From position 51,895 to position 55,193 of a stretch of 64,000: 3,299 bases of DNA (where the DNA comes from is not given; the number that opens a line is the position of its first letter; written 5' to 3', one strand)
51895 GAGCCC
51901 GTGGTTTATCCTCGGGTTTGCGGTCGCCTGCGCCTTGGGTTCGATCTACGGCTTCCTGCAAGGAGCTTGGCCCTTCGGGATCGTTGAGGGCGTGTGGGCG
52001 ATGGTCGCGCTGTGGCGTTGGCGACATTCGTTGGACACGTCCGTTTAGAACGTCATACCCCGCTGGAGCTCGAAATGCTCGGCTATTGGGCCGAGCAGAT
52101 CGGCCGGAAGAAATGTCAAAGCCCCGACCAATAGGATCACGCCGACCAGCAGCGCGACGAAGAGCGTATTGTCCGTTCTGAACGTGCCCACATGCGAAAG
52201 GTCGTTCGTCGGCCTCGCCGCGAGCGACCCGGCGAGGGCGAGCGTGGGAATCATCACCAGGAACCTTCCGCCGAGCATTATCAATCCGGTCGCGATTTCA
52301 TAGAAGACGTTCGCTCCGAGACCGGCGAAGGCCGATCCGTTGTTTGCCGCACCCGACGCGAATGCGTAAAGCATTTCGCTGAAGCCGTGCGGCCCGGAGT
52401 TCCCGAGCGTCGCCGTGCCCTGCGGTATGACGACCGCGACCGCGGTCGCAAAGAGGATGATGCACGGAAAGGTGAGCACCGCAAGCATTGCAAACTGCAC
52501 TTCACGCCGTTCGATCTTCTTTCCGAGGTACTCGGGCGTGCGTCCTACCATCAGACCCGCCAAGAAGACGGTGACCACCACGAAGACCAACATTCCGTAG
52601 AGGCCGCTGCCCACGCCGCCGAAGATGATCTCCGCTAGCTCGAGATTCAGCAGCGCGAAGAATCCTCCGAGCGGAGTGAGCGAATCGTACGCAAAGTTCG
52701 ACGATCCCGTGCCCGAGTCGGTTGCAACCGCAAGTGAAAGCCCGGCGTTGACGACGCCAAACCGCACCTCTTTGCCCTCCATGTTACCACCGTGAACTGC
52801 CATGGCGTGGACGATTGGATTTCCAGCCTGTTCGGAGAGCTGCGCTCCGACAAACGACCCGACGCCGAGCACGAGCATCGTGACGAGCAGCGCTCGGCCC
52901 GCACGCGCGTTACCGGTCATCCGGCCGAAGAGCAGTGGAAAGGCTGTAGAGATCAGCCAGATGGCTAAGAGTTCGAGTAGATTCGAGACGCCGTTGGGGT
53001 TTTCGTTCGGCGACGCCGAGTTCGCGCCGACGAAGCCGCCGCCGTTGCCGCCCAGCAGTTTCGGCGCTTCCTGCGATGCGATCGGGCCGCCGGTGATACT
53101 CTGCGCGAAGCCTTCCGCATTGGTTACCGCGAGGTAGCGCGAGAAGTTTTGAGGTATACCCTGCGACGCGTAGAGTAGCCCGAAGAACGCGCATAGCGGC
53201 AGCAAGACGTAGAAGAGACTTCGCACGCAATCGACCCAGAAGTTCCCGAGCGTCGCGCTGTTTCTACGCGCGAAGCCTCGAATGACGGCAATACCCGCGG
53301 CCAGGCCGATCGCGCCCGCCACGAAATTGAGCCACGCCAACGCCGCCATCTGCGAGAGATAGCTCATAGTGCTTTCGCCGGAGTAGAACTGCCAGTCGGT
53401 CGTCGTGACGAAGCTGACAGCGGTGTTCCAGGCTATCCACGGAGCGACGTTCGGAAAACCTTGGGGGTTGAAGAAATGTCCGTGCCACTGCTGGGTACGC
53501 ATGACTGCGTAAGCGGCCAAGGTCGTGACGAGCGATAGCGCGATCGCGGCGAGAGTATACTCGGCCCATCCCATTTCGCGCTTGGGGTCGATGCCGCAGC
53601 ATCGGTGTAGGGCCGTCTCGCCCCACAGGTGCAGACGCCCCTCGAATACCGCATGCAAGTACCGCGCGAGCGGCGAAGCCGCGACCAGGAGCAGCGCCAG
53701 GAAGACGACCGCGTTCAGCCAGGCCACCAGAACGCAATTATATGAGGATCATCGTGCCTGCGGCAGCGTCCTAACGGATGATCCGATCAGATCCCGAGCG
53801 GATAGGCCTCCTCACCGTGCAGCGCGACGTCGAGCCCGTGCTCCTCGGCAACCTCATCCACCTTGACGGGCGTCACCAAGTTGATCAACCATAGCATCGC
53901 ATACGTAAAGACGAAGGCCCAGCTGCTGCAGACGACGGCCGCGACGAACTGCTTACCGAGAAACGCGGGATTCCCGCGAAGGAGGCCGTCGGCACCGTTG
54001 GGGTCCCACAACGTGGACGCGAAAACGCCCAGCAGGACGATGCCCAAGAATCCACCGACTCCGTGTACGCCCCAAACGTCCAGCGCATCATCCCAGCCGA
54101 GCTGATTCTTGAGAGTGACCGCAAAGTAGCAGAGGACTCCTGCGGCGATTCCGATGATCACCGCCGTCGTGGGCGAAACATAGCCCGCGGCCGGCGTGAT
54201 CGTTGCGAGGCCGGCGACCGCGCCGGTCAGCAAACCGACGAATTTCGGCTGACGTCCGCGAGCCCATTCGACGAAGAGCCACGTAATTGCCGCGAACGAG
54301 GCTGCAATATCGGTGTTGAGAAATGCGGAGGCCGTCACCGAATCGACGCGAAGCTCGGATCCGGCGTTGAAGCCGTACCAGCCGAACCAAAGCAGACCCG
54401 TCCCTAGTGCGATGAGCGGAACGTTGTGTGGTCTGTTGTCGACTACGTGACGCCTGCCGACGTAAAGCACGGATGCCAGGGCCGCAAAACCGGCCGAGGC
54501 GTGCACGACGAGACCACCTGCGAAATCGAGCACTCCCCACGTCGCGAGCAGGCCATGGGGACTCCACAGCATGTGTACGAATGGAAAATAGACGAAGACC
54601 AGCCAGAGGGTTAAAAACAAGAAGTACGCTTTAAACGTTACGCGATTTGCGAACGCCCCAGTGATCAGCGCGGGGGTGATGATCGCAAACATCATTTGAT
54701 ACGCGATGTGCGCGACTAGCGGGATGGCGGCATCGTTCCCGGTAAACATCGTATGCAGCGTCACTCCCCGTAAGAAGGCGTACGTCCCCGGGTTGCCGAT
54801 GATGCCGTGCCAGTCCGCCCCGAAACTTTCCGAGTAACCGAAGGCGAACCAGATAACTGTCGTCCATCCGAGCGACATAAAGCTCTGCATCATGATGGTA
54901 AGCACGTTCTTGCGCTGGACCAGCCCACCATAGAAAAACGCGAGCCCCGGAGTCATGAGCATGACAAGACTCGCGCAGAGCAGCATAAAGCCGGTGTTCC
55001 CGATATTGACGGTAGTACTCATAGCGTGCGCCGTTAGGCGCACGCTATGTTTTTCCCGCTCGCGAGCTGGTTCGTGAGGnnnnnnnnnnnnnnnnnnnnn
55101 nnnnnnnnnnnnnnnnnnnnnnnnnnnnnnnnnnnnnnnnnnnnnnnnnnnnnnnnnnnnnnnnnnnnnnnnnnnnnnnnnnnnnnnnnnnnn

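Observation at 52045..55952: An orphan, divergent KdpA paralog is encoded in a porin-amt-kdpA operon, with substitutions in three of four selectivity-filter loops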

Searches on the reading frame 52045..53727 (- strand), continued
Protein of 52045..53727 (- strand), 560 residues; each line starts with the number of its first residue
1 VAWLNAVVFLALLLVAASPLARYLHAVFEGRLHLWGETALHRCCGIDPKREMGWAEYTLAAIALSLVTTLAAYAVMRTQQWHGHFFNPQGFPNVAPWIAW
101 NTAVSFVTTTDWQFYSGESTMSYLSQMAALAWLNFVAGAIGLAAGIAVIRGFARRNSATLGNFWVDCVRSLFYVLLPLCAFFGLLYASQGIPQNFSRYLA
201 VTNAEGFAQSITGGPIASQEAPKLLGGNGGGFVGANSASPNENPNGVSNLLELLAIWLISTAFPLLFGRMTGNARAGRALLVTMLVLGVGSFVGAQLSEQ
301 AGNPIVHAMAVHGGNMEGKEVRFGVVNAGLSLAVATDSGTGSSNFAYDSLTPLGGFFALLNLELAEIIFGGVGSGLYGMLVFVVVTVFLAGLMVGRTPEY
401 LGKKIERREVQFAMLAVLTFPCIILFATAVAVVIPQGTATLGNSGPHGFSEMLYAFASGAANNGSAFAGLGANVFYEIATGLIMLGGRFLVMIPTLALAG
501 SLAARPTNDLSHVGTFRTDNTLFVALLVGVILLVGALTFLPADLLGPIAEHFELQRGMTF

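Call 80: fold_search(model_id=the predicted structure, library=pdb)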
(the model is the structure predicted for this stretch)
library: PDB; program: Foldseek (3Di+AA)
matches with E <= 10: 351; with E <= 0.001: 3
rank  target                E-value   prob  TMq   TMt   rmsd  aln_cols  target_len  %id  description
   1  7nnp_A                1.2e-31  1.00  0.89  0.89   3.6       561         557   45  Rb-loaded cryo-EM structure of the E1-ATP KdpFABC complex. (released 2021-07-28)
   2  5mrw_A                3.9e-31  1.00  0.88  0.89   3.6       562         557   45  Structure of the KdpFABC complex (released 2017-06-21)
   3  6hra_A                1.7e-30  1.00  0.89  0.89   3.5       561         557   45  Cryo-EM structure of the KdpFABC complex in an E1 outward-facing state (state 1) (released 2018-12-05)
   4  7zp9_G                4.3e-03  1.00  0.51  0.63   8.0       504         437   12  KtrAB complex - KtrA8 ring with a KtrB dimer on each side (released 2023-05-10)
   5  7zpr_G                4.7e-03  1.00  0.51  0.64   7.9       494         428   12  KtrAB complex with N-terminal deletion of KtrB 1-19 (released 2023-05-10)
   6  7zp9_C                4.7e-03  1.00  0.51  0.63   7.9       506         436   13  KtrAB complex - KtrA8 ring with a KtrB dimer on each side (released 2023-05-10)
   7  7zpr_C                9.0e-03  1.00  0.51  0.64   8.0       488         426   12  KtrAB complex with N-terminal deletion of KtrB 1-19 (released 2023-05-10)
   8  6v4k_A                1.1e-02  1.00  0.45  0.53  12.2       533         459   17  Structure of TrkH-TrkA in complex with ADP (released 2020-02-12)
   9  8k1s_I                1.5e-02  1.00  0.47  0.62   8.5       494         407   14  Potassium transporter KtrAB from Bacillus subtilis in ADP-bound state (released 2024-04-03)
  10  7zpo_M                2.1e-02  1.00  0.50  0.62   8.0       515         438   12  native KtrAB complex (released 2023-05-10)
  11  8p2w_C                3.5e-02  0.14  0.11  0.11  28.8       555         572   11  Structure of human SIT1 (focussed map / refinement) (released 2024-06-12)
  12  6qxa_B                5.7e-02  0.18  0.13  0.11  24.3       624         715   16  Structure of membrane bound pyrophosphatase from Thermotoga maritima in complex with imidodiphosphate and N-[(2-amino- (released 2019-04-10)
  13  8i91_B                9.8e-02  0.07  0.08  0.08  29.3       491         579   13  ACE2-SIT1 complex bound with proline (released 2023-09-27)
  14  3hd6                  1.4e-01  0.20  0.14  0.18  23.7       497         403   11  Crystal Structure of the Human Rhesus Glycoprotein RhCG (released 2009-09-01)
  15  7y75_B                1.7e-01  0.08  0.10  0.09  27.8       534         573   10  SIT1-ACE2-BA.2 RBD (released 2022-11-30)
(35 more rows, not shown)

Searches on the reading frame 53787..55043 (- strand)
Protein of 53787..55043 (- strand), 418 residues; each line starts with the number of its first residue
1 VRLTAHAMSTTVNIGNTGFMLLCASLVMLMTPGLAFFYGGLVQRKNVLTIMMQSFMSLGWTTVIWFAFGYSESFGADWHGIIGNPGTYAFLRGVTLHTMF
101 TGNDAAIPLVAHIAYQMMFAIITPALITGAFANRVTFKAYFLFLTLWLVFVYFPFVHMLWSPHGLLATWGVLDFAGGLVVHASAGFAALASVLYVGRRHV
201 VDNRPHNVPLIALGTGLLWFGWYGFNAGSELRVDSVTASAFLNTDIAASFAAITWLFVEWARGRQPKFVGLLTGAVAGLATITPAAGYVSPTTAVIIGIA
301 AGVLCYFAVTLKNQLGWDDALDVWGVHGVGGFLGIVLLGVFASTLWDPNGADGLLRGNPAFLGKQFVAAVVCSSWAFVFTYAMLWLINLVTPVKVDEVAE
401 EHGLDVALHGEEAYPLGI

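Call 3: search_protein_families(library=pfam, proteins=[window:53787-55043:-])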
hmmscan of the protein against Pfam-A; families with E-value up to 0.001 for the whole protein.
window:53787-55043:- (418 aa): 1 family
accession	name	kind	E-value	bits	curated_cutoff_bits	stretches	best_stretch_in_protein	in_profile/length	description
PF00909.26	Ammonium_transp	-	1.2e-112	377.1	23.2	1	19-414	2-399/399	Ammonium Transporter Family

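Call 4: search_protein_families(library=ncbifam, proteins=[window:53787-55043:-])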
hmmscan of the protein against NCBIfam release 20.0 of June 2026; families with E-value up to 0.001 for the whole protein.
window:53787-55043:- (418 aa): 3 families
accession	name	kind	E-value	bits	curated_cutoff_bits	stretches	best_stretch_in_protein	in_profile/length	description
TIGR00836.1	amt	subfamily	7.7e-125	417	343.3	1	16-414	1-406/406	ammonium transporter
NF007947.0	PRK10666.1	equivalog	2.8e-93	313.2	657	1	7-414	22-426/428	ammonium transporter AmtB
TIGR03644.1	marine_trans_1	hypoth_equivalog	1e-52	179.3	514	1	16-415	4-402/404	probable ammonium transporter, marine subtype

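Call 66: search_solved_structures(query=window:53787-55043:-, show_alignments=1, max_evalue=1e-40)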
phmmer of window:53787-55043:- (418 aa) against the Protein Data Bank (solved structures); distinct sequences matched with E-value up to 1e-40: 28.
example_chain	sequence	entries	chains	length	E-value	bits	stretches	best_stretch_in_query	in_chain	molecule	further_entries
2b2f_A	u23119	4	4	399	3.6e-91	309.7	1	14-416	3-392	ammonium transporter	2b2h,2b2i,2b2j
2ns1_A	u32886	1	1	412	1.9e-81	277.6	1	16-417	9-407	Ammonia channel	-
2nuu_A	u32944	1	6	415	2.1e-81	277.5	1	14-414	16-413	Ammonia channel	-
1xqe_A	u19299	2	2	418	2.7e-81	277.1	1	16-414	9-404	Probable ammonium transporter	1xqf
2nmr_A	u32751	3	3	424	2.9e-81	277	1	16-414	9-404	Ammonia channel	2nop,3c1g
9cs5_A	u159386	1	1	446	3.5e-81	276.7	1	14-414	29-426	Ammonium transporter AmtB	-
4nh2_A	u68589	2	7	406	4e-81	276.6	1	15-414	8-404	Ammonia channel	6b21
2now_A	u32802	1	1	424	2.9e-80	273.7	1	16-414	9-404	Ammonia channel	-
3c1h_A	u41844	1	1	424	3.3e-80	273.5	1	16-414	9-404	Ammonia channel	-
3c1i_A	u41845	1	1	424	3.3e-80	273.5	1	16-414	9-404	Ammonia channel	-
2npd_A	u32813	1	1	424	6.8e-80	272.5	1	16-414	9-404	Ammonia channel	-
2npg_A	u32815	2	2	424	6.8e-80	272.5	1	16-414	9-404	Ammonia channel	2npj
2npc_A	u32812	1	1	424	8.3e-80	272.2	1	16-414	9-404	Ammonia channel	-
2npe_A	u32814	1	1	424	8.3e-80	272.2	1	16-414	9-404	Ammonia channel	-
3c1j_A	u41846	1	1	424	3.8e-79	270.1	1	16-414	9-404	Ammonia channel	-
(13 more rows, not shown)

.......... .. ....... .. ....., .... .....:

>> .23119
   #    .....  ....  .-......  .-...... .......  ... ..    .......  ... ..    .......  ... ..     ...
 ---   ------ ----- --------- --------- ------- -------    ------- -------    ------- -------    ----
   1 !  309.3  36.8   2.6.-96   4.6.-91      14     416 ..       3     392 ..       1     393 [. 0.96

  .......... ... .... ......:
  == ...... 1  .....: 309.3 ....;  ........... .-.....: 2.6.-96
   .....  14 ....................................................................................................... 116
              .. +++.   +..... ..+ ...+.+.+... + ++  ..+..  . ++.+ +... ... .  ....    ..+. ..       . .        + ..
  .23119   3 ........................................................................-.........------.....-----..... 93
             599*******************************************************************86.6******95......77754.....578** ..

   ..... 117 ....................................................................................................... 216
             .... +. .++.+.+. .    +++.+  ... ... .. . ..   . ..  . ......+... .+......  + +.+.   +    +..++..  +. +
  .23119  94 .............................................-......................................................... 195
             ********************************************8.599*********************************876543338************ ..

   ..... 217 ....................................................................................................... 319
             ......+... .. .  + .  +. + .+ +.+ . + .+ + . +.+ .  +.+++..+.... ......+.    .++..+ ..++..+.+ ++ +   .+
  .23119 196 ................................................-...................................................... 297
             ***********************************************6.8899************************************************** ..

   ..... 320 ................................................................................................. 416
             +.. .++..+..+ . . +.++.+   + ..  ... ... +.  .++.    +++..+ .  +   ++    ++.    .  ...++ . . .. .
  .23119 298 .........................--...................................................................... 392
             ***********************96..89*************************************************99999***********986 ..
